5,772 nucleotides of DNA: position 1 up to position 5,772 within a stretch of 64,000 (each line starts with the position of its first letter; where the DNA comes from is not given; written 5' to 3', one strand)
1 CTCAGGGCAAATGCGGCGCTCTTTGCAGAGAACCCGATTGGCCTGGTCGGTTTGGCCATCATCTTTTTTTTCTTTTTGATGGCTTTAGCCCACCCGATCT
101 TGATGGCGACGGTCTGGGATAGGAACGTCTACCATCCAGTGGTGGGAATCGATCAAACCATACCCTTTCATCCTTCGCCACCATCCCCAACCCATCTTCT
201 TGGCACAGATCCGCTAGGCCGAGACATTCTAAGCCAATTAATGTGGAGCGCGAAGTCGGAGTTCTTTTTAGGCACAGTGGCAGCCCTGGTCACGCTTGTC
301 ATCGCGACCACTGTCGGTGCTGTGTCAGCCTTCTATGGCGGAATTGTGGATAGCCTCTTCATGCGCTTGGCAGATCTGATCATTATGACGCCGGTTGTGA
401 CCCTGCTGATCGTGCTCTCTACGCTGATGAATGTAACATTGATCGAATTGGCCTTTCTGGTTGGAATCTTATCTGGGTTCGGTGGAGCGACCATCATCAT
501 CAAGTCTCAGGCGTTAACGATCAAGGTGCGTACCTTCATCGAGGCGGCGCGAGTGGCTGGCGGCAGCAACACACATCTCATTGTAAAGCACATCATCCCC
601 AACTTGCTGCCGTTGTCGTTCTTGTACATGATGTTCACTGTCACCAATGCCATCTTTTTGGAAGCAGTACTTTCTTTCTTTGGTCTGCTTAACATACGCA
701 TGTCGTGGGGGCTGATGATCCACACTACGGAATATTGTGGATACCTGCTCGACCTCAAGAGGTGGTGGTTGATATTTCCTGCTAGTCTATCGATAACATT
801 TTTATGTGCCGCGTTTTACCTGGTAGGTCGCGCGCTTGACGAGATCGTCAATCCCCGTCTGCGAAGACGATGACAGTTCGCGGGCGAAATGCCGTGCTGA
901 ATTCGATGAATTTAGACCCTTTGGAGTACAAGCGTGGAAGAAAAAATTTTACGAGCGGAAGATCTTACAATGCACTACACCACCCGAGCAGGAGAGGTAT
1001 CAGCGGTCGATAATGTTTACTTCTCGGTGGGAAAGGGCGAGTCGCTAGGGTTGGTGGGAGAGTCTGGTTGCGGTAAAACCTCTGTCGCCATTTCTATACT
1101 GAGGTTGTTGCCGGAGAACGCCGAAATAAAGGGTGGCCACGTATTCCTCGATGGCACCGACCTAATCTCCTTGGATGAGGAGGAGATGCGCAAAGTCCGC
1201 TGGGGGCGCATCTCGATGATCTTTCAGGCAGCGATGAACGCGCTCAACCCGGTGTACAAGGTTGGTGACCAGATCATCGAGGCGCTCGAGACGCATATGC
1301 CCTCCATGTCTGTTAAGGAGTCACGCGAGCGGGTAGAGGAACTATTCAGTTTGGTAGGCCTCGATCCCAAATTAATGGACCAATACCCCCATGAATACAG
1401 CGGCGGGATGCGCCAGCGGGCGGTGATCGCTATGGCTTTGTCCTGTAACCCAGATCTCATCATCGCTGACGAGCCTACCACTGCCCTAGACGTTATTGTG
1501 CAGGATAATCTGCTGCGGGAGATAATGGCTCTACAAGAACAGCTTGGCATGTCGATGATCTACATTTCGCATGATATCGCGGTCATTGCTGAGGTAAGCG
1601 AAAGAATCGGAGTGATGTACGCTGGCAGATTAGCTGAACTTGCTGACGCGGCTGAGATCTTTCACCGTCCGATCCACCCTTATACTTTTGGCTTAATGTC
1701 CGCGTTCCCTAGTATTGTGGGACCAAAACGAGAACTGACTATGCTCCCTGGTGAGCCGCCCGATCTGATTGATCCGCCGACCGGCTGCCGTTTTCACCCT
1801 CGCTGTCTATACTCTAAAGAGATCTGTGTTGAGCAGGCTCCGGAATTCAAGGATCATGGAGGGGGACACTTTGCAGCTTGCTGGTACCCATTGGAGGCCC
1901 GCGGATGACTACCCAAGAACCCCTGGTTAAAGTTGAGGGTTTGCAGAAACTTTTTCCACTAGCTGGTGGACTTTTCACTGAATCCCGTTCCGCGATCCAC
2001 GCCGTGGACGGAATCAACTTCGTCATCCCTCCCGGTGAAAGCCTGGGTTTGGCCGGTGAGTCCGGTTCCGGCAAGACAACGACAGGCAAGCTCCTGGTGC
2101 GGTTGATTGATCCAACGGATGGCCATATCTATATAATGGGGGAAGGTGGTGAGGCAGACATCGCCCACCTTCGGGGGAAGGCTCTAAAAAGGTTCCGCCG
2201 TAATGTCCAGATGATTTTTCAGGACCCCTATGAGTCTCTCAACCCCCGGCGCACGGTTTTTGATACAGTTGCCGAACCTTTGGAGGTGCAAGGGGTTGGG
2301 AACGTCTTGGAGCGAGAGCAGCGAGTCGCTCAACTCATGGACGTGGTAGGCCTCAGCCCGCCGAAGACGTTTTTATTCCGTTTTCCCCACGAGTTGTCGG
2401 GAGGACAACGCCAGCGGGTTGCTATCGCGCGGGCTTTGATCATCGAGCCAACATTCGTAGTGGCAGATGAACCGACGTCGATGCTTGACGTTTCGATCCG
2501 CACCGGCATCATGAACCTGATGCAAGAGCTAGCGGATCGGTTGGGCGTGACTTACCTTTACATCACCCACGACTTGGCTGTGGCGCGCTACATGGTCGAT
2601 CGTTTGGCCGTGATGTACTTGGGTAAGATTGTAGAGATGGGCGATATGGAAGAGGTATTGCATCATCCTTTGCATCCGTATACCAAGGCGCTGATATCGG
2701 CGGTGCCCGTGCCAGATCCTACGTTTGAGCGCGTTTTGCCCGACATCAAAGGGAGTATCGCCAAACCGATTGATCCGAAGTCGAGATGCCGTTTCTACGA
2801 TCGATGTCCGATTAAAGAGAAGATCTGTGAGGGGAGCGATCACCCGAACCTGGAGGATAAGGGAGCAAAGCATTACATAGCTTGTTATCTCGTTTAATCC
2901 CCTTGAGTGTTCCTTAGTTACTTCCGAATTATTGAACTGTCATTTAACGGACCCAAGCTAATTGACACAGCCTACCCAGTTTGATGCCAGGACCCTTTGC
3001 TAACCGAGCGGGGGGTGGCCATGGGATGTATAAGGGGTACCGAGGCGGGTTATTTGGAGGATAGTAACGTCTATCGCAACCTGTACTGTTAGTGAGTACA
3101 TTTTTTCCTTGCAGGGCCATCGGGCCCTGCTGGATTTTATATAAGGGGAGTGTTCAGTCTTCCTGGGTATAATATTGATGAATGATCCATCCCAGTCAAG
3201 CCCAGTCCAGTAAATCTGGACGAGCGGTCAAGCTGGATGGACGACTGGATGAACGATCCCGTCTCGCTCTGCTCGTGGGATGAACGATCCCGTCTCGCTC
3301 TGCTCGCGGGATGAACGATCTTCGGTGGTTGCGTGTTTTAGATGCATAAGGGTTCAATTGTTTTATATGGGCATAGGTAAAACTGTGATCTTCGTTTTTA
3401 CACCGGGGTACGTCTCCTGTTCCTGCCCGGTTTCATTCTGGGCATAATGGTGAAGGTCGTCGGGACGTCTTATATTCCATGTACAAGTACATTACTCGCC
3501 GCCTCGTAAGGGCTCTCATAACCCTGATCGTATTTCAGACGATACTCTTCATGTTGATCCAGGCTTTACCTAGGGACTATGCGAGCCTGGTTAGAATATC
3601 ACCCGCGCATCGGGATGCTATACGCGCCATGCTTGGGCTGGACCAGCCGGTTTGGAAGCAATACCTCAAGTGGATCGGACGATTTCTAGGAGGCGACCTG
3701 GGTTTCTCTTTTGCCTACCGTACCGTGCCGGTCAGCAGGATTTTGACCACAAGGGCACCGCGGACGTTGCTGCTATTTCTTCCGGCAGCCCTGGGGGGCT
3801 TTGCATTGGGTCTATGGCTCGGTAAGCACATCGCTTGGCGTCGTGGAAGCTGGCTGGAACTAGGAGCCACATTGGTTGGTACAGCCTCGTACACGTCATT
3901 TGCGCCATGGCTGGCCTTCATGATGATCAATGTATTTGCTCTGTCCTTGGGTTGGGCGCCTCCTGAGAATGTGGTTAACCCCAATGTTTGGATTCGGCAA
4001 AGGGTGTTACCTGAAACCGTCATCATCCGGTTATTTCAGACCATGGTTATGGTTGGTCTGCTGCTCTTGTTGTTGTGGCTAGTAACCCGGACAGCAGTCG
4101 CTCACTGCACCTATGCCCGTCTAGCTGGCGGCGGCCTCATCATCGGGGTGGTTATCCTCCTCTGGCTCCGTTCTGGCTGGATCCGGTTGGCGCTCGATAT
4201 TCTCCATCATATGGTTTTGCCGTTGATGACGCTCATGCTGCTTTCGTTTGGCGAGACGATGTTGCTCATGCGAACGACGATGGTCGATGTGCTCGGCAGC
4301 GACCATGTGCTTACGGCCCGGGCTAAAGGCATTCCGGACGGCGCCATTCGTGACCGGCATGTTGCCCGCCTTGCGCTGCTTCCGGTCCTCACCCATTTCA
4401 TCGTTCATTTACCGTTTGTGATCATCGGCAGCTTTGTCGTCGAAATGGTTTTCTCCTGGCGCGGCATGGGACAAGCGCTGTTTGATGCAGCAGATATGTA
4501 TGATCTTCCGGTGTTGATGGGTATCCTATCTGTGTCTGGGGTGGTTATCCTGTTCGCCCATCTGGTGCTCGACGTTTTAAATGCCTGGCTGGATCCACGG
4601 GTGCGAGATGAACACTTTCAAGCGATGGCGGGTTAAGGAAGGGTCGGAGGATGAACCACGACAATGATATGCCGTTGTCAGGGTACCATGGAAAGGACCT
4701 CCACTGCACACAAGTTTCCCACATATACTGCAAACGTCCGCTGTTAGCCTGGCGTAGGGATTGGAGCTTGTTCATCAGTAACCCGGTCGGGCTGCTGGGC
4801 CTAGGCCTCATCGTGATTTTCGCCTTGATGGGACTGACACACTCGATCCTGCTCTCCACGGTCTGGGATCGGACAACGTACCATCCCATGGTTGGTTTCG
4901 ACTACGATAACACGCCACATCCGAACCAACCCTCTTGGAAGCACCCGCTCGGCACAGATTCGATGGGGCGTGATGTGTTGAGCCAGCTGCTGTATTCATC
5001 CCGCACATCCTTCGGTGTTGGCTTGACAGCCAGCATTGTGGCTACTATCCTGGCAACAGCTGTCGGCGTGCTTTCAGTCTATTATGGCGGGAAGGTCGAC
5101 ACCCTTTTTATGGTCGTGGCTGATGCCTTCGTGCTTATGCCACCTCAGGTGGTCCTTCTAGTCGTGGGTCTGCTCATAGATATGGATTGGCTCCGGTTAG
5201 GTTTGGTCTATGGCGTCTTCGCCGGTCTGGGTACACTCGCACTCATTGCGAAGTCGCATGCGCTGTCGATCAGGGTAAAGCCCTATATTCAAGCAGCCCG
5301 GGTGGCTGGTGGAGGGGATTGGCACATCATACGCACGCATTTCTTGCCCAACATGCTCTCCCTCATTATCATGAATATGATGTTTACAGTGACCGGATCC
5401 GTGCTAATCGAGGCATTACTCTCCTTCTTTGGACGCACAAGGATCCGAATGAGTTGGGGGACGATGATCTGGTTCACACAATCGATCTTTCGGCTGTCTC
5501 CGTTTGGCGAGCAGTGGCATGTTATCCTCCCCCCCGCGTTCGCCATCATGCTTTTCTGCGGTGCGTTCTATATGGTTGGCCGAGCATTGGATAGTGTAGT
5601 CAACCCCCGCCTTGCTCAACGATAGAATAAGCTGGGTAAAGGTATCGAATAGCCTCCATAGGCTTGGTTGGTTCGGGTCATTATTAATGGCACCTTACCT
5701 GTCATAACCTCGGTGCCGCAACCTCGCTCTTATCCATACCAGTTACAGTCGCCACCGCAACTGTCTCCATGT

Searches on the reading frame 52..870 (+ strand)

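Call 78: search_protein_families(library=pfam, proteins=[window:52-870:+], max_evalue=0.00001)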
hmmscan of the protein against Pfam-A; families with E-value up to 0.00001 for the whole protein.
window:52-870:+ (273 aa): 1 family
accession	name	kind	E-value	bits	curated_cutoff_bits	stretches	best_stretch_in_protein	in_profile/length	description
PF00528.27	BPD_transp_1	-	1.1e-18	68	26.4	1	86-272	2-184/184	Binding-protein-dependent transport system inner membrane component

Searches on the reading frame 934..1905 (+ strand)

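Call 78: search_protein_families(library=pfam, proteins=[window:934-1905:+], max_evalue=0.00001)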
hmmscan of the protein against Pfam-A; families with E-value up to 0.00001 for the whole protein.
window:934-1905:+ (324 aa): 2 families
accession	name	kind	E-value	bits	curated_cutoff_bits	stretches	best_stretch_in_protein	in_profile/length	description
PF00005.33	ABC_tran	-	7.4e-26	91.8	25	1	26-183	2-137/137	ABC transporter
PF08352.17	oligo_HPY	-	1.8e-20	73.6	27.1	1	235-298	2-65/65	Oligopeptide/dipeptide transporter, C-terminal region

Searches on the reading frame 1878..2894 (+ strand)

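Call 78: search_protein_families(library=pfam, proteins=[window:1878-2894:+], max_evalue=0.00001)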
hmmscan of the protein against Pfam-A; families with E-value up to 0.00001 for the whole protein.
window:1878-2894:+ (339 aa): 2 families
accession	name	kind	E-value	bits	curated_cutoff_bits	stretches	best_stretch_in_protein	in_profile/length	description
PF00005.33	ABC_tran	-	5.4e-31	108.5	25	1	44-201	2-137/137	ABC transporter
PF08352.17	oligo_HPY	-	4.4e-18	65.9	27.1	1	252-317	1-65/65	Oligopeptide/dipeptide transporter, C-terminal region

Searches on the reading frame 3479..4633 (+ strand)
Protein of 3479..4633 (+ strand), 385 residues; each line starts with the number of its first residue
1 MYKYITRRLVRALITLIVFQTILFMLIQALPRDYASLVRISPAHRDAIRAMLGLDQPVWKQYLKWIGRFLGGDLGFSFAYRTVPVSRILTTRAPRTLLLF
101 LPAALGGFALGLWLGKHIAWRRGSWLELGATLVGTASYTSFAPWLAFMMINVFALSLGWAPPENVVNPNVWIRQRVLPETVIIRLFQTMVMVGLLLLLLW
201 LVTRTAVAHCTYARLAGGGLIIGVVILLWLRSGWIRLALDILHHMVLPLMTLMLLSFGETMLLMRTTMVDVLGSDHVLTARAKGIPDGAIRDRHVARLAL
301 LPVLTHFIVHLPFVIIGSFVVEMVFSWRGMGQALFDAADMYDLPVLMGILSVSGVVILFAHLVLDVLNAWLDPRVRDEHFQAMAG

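Call 78: search_protein_families(library=pfam, proteins=[window:3479-4633:+], max_evalue=0.00001)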
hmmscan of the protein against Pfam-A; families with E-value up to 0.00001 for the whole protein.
window:3479-4633:+ (385 aa): 2 families
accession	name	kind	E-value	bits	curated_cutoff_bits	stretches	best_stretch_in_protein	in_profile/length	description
PF00528.27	BPD_transp_1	-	1.4e-23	84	26.4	1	108-376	2-183/184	Binding-protein-dependent transport system inner membrane component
PF19300.4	BPD_transp_1_N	-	2.8e-12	47.3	23.8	1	1-72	1-75/114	Binding-prot-dependent transport system membrane comp, N-term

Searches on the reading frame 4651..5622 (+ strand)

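Call 78: search_protein_families(library=pfam, proteins=[window:4651-5622:+], max_evalue=0.00001)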
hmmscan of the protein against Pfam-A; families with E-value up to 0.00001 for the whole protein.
window:4651-5622:+ (324 aa): 1 family
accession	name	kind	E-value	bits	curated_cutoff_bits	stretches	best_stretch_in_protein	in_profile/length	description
PF00528.27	BPD_transp_1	-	6.6e-15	55.7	26.4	1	136-322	6-183/184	Binding-protein-dependent transport system inner membrane component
